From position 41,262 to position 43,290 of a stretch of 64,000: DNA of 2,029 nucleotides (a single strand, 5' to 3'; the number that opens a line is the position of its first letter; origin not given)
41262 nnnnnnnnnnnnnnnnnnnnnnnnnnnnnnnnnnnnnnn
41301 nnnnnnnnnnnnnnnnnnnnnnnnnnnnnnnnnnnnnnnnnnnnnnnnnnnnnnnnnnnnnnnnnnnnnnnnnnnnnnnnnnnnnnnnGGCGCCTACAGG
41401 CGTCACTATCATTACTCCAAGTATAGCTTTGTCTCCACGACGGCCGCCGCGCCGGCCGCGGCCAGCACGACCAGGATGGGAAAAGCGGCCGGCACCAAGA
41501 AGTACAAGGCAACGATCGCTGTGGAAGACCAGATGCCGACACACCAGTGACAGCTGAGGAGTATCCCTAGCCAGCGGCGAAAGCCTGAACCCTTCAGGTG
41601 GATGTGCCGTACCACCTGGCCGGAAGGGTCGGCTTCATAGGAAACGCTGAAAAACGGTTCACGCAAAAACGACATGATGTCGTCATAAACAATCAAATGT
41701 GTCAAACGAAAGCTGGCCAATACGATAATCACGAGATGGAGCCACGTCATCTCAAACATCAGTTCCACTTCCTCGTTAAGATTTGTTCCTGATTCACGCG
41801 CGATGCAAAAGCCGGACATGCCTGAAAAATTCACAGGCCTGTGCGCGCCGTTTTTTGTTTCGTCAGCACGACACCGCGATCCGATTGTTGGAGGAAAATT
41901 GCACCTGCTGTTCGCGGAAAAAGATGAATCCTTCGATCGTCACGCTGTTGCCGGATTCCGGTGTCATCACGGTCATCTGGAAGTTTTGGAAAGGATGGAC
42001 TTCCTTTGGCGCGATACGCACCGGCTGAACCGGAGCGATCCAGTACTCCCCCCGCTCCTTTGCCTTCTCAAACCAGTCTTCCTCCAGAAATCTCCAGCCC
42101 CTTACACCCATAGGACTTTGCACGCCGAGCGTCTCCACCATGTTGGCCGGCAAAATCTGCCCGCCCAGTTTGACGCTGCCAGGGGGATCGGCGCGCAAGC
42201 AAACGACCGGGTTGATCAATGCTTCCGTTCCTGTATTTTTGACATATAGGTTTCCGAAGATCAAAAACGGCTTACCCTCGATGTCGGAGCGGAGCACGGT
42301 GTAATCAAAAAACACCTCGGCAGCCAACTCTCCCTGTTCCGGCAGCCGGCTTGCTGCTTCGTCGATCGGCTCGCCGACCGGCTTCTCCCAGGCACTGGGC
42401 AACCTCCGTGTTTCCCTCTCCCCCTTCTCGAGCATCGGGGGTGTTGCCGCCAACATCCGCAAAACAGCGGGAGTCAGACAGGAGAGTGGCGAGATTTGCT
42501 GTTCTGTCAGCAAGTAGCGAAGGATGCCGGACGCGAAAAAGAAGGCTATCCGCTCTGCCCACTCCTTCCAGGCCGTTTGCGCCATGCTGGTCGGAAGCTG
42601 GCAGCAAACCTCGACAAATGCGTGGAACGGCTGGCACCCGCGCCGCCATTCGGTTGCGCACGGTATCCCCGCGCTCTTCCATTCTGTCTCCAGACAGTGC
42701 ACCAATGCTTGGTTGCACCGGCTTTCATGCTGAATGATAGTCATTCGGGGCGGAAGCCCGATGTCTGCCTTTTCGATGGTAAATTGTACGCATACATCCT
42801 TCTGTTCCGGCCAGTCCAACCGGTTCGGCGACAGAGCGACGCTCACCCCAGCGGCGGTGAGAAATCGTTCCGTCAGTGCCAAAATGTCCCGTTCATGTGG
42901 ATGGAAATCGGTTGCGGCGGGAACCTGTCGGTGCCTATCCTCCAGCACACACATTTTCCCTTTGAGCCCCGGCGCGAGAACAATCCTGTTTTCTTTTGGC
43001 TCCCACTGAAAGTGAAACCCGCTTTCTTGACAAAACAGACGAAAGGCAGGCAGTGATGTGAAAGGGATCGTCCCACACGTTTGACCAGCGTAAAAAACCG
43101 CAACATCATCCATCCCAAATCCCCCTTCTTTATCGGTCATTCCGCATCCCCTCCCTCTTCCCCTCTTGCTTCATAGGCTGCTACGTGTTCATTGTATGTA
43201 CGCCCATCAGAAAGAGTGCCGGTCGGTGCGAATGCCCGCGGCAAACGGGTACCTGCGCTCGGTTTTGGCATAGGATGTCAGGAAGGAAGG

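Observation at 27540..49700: Roughly 22-kb GC-rich glycosylation island inserted between lexA/ndh and tkt, with no polysaccharide export or polymerisation genes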

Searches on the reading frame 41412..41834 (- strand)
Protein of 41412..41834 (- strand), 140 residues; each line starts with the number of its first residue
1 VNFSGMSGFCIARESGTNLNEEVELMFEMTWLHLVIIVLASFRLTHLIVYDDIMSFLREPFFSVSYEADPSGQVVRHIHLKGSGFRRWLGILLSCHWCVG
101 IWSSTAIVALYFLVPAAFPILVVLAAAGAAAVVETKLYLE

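Call 5: search_protein_families(library=pfam, proteins=[window:41412-41834:-], max_evalue=0.01)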
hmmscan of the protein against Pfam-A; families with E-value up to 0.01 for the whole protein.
window:41412-41834:- (140 aa): 1 family
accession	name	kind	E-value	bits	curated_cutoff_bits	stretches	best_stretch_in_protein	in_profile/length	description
PF07098.16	DUF1360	-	6.1e-32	110.1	21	1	36-135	1-100/102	Protein of unknown function (DUF1360)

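Call 7: search_protein_families(library=ncbifam, proteins=[window:41412-41834:-], max_evalue=0.01)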
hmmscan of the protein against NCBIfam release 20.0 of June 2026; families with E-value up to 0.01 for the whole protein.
window:41412-41834:- (140 aa): 0 families

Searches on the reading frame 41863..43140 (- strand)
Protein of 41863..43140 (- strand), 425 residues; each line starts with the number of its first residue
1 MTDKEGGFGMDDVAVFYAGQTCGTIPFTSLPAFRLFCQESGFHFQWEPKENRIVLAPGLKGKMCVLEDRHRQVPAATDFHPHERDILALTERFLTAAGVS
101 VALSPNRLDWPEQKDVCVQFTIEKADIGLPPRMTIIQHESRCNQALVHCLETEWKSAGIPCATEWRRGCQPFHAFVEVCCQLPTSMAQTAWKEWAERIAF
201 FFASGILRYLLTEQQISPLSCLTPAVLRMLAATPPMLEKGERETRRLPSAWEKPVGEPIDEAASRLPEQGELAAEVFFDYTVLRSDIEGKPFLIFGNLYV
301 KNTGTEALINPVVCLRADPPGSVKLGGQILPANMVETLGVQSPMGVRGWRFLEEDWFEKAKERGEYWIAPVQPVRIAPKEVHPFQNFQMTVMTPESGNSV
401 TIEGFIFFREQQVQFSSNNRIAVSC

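Call 5: search_protein_families(library=pfam, proteins=[window:41863-43140:-], max_evalue=0.01)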
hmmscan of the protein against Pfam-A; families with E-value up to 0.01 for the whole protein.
window:41863-43140:- (425 aa): 0 families

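Call 6: find_encoding_contigs(protein=window:41863-43140:-, flank=10000, max_places=6)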
Protein window:41863-43140:- (425 aa): no gene with exactly this product is on record in the collection.

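Call 7: search_protein_families(library=ncbifam, proteins=[window:41863-43140:-], max_evalue=0.01)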
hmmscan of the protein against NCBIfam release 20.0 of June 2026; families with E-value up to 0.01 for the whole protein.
window:41863-43140:- (425 aa): 0 families

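Call 29: search_solved_structures(query=window:41863-43140:-, max_evalue=1)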
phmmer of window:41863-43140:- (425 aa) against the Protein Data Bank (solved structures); distinct sequences matched with E-value up to 1: 0.

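Call 53: find_homologous_proteins(query=window:41863-43140:-, max_evalue=0.00001)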
Query window:41863-43140:- (425 aa): 59 proteins with E <= 0.00001 among 7073 candidates.
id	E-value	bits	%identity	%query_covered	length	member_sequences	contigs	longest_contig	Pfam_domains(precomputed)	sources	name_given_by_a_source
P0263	1.8e-224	764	79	100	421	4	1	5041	-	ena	-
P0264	2.8e-223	760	79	100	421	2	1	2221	-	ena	-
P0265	3.5e-221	753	78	100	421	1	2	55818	-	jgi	jgi:hypothetical protein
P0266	1.4e-177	609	66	98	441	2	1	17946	-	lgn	-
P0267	2.1e-141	490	53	98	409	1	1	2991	-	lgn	-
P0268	3.1e-114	400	44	97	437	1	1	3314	-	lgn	-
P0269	2.3e-113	398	44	97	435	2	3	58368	-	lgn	-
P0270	7.6e-112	393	64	40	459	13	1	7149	-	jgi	jgi:hypothetical protein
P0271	3.1e-111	391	68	38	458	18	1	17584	-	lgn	-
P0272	3.1e-111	391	42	97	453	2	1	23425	-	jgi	jgi:hypothetical protein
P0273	5.7e-111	390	44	97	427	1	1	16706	-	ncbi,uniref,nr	ncbi:hypothetical protein O3V59_21220 [Brevibacillus thermoruber]|uniref:Uncharacterized protein n=1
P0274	3.2e-109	384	43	97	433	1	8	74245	-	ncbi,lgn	-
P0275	1.2e-107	379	64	36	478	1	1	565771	-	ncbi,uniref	ncbi:hypothetical protein [Brevibacillus centrosporus]|uniref:hypothetical protein n=1 Tax=Brevibaci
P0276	5.4e-107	377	44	97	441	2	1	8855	-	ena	-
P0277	1.1e-106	376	61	37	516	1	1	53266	-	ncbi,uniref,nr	ncbi:hypothetical protein P9761_28880 [Brevibacillus centrosporus]|uniref:hypothetical protein n=1 T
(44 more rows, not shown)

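Call 65: predict_structure(alignment_id=A3)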
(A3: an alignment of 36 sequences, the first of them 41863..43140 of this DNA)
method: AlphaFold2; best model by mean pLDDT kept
length: 425 residues; sequences in the alignment: 36
mean_pLDDT: 80.8   pTM: 0.54
mean pLDDT of the five models: 80.8, 80.7, 80.6, 79.9, 78.1
residues with pLDDT >= 90: 202; 70-90: 129; 50-70: 37; < 50: 57
segments of 3 or more residues with pLDDT < 50: 1-8, 72-77, 233-267, 337-341
pLDDT, mean of each block of 10 residues (from residue 1): 47 90 93 91 93 94 88 50 92 95 85 92 79 85 89 95 78 81 87 95 98 89 84 49 38 40 48 93 83 91 94 92 80 54 60 63 84 90 88 87 91 92 88
secondary structure, 60 per line:
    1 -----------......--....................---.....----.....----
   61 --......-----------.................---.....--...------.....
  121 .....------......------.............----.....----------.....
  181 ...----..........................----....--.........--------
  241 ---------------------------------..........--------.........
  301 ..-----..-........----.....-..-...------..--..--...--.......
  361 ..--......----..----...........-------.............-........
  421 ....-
elements in order: E12-17 E20-26 H27-39 E43-47 E52-56 E63-68 H80-96 E100-104 E116-125 E132-137 H144-156 E161-165 E176-183 H188-213 H218-221 H224-232 E274-283 E292-302 E311-318 E323-327 E349-351 H354-362 E365-370 E381-391 E399-408 E413-424
